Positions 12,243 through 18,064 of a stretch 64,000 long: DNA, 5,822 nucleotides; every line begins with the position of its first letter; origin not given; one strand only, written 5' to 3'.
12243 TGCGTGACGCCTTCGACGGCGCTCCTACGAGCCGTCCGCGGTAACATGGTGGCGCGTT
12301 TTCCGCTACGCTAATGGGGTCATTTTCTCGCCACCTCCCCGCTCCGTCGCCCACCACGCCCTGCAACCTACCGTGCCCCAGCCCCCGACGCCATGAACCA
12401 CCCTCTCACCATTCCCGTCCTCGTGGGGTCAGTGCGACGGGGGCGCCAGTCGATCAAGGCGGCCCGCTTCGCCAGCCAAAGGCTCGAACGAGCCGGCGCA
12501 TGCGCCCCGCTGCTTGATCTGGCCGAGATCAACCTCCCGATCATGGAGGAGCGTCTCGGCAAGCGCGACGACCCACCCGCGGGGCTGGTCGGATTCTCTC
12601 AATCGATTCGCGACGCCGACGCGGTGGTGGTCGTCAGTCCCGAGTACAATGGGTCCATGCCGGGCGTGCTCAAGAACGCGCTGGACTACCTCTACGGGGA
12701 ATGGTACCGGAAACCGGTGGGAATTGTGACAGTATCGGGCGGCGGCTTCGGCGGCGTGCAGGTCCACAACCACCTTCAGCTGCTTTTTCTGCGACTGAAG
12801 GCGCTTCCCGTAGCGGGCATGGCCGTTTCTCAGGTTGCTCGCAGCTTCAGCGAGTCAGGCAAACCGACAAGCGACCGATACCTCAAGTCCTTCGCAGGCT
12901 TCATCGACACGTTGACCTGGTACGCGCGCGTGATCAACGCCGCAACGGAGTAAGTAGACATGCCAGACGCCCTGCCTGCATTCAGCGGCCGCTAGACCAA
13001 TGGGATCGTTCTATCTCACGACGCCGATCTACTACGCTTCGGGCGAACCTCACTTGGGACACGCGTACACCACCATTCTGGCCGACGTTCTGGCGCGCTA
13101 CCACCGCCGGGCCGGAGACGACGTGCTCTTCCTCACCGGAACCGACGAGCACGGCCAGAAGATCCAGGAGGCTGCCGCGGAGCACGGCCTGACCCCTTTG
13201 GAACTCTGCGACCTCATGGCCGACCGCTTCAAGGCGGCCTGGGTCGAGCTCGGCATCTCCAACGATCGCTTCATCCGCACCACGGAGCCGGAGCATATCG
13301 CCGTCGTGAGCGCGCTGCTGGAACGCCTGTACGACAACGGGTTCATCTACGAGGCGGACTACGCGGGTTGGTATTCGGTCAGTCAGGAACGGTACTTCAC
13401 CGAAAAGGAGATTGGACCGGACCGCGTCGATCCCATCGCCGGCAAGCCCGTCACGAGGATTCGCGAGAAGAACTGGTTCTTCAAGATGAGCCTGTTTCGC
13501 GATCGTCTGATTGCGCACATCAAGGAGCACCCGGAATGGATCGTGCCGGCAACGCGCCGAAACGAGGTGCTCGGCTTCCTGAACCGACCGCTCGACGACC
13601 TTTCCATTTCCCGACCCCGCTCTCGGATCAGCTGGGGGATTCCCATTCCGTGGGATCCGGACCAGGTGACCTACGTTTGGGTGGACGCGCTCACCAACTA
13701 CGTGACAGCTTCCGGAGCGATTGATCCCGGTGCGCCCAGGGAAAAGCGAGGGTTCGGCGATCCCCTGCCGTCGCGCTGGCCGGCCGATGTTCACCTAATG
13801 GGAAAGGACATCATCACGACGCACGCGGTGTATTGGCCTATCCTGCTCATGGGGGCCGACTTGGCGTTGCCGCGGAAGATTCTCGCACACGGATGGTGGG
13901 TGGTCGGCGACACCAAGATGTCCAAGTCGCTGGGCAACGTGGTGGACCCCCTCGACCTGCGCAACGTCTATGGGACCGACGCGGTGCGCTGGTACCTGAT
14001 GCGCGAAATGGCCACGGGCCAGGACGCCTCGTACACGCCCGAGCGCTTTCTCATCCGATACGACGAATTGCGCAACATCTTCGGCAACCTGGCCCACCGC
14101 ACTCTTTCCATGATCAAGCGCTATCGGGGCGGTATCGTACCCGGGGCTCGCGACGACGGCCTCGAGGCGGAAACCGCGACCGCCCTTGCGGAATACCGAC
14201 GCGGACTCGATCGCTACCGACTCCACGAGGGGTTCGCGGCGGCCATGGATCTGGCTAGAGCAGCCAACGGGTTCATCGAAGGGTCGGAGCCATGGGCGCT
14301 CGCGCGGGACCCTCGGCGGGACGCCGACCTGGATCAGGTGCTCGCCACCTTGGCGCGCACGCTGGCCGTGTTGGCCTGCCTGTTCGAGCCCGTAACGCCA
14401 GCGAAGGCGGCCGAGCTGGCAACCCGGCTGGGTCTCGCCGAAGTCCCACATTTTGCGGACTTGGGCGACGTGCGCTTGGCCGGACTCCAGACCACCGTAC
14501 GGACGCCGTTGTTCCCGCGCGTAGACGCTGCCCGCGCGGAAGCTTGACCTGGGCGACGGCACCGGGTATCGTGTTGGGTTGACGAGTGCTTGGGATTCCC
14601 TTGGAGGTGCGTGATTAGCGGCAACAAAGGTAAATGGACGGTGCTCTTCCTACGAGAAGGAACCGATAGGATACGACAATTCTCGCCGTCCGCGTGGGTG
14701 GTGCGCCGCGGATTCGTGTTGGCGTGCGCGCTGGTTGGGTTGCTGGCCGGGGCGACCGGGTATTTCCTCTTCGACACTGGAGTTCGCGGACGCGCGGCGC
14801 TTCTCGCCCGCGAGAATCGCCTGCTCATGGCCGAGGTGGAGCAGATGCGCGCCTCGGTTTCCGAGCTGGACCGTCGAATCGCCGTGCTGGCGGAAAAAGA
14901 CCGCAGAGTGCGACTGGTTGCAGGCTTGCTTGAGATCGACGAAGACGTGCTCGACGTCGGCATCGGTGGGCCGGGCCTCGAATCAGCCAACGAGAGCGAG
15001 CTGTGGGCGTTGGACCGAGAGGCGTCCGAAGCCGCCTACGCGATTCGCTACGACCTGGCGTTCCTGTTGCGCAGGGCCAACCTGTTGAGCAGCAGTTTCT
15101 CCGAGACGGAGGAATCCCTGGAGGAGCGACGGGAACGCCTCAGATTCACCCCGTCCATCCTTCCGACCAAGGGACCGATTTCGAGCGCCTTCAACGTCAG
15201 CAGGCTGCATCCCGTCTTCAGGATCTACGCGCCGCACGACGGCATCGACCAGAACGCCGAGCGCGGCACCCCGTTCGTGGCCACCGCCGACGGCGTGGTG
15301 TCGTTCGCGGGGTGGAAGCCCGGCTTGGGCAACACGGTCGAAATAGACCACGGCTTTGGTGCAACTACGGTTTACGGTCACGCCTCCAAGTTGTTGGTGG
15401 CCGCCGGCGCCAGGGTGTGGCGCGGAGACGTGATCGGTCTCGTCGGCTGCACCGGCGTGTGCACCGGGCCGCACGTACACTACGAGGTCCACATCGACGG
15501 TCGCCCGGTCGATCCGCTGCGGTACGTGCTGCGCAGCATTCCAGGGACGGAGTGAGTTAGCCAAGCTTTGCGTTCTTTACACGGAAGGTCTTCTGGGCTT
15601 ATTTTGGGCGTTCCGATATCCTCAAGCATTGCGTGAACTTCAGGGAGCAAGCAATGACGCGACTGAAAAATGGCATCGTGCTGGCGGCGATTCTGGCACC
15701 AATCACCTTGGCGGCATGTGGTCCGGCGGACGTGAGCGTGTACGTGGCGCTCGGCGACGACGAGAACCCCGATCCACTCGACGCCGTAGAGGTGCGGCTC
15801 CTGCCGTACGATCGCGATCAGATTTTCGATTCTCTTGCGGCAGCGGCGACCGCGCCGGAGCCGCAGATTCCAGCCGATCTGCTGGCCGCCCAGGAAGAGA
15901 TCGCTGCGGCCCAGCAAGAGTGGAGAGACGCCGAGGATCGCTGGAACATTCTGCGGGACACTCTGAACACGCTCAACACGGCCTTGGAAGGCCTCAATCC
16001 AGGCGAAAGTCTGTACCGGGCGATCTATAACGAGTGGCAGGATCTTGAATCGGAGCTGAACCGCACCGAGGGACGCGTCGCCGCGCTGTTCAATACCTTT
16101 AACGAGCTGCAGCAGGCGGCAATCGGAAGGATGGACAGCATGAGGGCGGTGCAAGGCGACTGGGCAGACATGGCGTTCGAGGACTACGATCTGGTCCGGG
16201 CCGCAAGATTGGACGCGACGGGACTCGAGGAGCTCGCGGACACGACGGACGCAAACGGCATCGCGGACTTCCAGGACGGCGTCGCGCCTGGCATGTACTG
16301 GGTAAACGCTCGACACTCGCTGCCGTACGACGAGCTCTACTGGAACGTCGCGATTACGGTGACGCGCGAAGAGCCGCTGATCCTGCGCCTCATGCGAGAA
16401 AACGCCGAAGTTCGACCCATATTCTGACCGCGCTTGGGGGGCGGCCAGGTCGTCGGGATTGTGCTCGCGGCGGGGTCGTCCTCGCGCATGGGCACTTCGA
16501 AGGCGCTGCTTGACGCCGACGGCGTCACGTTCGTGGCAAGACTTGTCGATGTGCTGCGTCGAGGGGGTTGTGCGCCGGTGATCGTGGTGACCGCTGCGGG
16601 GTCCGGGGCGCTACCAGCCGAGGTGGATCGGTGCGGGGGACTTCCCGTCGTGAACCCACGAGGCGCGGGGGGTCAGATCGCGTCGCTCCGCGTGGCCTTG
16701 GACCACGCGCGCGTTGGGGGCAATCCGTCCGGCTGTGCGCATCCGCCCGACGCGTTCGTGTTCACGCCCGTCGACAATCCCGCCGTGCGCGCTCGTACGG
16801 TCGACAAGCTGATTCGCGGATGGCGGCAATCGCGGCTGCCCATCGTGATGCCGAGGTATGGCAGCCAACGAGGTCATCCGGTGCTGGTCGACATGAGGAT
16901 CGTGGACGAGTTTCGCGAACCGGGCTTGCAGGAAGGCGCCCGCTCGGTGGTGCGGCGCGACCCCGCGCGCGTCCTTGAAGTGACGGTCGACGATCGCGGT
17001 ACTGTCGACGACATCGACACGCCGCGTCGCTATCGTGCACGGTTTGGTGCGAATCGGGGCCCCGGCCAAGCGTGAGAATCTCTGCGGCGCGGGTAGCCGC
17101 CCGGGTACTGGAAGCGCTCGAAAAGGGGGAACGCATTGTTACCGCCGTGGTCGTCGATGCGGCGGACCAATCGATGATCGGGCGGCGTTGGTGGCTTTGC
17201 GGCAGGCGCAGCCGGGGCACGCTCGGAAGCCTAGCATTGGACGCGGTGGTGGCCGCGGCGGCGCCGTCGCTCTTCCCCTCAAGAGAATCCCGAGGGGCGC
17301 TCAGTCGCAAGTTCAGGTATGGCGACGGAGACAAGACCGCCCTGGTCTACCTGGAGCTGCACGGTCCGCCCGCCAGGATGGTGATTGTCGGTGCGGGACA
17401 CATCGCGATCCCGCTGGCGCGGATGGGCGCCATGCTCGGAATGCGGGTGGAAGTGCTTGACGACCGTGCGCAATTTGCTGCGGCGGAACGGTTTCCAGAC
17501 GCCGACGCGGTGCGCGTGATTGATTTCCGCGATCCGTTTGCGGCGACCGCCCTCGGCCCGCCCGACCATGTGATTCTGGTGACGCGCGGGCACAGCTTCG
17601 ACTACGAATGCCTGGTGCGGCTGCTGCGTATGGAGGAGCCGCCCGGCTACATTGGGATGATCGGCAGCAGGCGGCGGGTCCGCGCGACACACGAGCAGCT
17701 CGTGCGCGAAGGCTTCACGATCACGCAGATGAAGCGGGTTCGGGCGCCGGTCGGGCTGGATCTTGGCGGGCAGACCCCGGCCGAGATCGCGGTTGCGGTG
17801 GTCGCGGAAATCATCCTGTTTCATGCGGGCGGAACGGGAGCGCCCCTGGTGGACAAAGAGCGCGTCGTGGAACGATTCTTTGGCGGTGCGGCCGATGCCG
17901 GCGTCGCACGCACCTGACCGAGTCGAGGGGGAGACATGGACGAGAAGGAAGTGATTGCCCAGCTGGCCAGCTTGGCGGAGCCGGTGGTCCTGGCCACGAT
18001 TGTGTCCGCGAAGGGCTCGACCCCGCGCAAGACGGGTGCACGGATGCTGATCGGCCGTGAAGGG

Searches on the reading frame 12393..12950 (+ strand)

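Call 15: search_protein_families(library=pfam, proteins=[window:12393-12950:+], max_evalue=0.01)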
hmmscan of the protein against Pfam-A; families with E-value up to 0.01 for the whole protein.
window:12393-12950:+ (186 aa): 2 families
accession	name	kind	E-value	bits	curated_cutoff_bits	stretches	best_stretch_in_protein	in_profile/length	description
PF03358.20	FMN_red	-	1.4e-33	116.1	24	1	7-145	3-145/152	NADPH-dependent FMN reductase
PF02525.22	Flavodoxin_2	-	2.4e-07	31.1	27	1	9-101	5-106/198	Flavodoxin-like fold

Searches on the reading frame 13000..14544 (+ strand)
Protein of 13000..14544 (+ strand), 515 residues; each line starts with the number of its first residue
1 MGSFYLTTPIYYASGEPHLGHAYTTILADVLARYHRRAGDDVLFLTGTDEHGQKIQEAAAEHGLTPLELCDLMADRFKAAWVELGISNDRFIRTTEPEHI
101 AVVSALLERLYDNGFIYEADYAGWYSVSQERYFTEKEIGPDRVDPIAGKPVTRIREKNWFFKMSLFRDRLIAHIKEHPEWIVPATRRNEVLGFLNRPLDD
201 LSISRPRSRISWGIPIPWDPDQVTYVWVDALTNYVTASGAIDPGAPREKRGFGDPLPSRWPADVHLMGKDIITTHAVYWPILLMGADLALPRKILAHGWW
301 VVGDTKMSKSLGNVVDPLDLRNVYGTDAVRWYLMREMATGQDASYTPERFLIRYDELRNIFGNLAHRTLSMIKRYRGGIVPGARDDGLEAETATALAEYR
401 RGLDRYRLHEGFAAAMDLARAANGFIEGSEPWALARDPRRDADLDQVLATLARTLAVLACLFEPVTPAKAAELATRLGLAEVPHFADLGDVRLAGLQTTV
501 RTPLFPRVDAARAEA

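Call 15: search_protein_families(library=pfam, proteins=[window:13000-14544:+], max_evalue=0.01)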
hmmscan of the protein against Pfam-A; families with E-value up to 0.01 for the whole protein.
window:13000-14544:+ (515 aa): 6 families
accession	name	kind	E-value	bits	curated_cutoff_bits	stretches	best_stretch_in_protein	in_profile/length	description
PF09334.17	tRNA-synt_1g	-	2.4e-95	320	20.1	2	154-369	178-391/391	tRNA synthetases class I (M)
PF00133.28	tRNA-synt_1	-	9.6e-30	104.1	22.7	3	3-58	24-79/414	tRNA synthetases class I (I, L, M and V)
PF01406.26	tRNA-synt_1e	-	3.9e-16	59.7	27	2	15-132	21-138/301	tRNA synthetases class I (C) catalytic domain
PF01921.24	tRNA-synt_1f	-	0.00023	20.6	27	0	302-357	278-332/360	tRNA synthetases class I (K)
PF19303.5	Anticodon_3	-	0.0003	21.1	23.5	1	381-483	7-107/152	Anticodon binding domain of methionyl tRNA ligase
PF08264.19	Anticodon_1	-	0.00082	19.7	25.1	1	388-478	4-94/148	Anticodon-binding domain of tRNA ligase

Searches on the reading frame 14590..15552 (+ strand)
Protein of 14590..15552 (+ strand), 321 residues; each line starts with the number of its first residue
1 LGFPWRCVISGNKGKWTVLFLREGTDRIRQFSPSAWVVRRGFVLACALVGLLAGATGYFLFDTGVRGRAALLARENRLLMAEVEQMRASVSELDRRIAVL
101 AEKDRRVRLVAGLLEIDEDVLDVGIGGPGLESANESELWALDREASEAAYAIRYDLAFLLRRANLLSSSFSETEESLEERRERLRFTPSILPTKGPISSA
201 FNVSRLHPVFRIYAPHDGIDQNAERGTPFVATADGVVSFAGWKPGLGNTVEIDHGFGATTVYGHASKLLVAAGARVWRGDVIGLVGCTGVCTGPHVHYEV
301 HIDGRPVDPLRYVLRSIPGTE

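Call 15: search_protein_families(library=pfam, proteins=[window:14590-15552:+], max_evalue=0.01)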
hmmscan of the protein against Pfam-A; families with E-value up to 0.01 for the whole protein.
window:14590-15552:+ (321 aa): 1 family
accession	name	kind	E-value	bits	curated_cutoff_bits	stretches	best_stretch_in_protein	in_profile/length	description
PF01551.29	Peptidase_M23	-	6.5e-31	106.8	28.7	1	215-309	2-96/96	Peptidase family M23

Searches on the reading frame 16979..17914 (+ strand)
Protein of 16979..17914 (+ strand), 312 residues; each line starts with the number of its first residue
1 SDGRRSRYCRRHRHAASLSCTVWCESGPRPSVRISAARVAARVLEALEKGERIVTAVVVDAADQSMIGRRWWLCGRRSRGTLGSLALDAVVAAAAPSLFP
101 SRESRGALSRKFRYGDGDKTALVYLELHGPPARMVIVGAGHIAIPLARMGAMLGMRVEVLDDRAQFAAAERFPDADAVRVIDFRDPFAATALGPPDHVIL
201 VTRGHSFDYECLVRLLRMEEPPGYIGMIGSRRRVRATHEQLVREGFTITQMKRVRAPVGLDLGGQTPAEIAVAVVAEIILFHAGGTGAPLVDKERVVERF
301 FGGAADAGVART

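Call 22: search_protein_families(library=pfam, proteins=[window:16979-17914:+], max_evalue=0.001)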
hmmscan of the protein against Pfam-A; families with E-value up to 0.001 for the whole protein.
window:16979-17914:+ (312 aa): 1 family
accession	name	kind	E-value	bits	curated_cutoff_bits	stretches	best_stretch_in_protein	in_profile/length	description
PF13478.12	XdhC_C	-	6.4e-42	143.5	29.7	1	134-278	1-125/125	XdhC Rossmann domain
